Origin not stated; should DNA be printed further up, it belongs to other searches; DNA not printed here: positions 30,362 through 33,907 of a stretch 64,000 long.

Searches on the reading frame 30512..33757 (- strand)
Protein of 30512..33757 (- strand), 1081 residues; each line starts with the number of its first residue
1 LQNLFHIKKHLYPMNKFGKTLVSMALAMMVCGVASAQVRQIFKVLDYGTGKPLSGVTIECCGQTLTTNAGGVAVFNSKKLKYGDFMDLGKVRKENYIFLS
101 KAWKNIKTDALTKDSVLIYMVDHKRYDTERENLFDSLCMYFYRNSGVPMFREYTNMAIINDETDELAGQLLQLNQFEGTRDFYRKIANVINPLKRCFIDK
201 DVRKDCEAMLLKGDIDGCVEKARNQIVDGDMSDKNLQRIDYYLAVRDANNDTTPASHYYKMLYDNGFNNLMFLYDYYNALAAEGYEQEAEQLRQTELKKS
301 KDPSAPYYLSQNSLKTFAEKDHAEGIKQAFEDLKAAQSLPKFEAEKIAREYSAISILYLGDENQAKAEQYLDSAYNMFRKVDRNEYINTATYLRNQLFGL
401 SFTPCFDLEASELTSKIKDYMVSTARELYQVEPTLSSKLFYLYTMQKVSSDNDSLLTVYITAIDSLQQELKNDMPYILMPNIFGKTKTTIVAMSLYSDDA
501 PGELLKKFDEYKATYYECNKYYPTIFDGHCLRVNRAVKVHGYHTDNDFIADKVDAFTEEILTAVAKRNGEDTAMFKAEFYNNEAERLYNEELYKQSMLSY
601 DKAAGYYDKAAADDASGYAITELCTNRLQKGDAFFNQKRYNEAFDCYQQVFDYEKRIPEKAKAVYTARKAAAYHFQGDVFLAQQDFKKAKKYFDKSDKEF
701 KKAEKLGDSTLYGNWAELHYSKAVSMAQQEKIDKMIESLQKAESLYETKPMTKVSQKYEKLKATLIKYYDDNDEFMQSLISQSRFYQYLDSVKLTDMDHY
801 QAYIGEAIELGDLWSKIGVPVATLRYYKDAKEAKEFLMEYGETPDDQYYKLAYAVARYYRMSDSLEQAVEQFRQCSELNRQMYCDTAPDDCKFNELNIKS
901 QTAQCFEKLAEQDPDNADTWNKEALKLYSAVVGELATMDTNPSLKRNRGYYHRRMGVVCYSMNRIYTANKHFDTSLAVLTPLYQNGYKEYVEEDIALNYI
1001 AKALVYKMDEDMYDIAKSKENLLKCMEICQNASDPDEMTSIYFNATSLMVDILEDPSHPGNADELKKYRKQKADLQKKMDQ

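Call 4: search_protein_families(library=pfam, proteins=[window:30512-33757:-], max_evalue=0.01)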
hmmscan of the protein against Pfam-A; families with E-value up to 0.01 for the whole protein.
window:30512-33757:- (1081 aa): 3 families
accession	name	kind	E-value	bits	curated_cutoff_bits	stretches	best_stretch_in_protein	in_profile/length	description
PF13424.12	TPR_12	-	1.7e-09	38.2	30.1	1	628-695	7-70/77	Tetratricopeptide repeat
PF07719.23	TPR_2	-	3.3e-05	24.1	27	0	670-695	1-26/34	Tetratricopeptide repeat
PF00515.34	TPR_1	-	0.0079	16.4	27.8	0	629-650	6-27/34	Tetratricopeptide repeat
